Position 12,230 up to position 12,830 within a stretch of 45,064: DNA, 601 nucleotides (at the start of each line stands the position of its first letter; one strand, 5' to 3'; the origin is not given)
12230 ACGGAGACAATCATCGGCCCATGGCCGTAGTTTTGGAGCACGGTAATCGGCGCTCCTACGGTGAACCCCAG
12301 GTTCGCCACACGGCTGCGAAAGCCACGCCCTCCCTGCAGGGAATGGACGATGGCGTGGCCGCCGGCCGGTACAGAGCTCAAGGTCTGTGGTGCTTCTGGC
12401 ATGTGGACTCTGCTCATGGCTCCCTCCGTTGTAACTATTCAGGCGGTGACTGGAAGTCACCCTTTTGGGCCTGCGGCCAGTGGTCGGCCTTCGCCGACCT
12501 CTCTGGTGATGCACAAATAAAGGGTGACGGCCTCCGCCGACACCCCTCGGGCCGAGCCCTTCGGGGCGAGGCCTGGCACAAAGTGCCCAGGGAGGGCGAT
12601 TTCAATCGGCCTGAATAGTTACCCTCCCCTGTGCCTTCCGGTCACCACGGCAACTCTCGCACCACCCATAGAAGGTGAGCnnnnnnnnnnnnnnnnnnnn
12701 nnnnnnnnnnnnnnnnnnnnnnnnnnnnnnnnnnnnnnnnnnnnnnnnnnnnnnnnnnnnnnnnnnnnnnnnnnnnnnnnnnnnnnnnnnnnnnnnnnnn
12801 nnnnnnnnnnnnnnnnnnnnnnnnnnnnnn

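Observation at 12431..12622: MITE-like element inserted between fur and feoA rewrites the Fur C-terminus and abuts the feoA RBS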

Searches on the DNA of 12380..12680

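Call 34: search_rna_families(source=window, start=12380, end=12680, threshold=evalue, max_evalue=10)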
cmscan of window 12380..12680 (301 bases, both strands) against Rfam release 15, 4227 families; matches with E-value up to 10: 2.
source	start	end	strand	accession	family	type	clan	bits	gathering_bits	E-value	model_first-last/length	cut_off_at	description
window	12548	12664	-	RF01672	P2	Gene; sRNA;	-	20.4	80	0.25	1-138/138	no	Psudomonas sRNA P2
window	12512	12588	-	RF02353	BjrC68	Gene; sRNA;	-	17.4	39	0.034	1-82/82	no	Bradyrhizobiaceae sRNA BjrC68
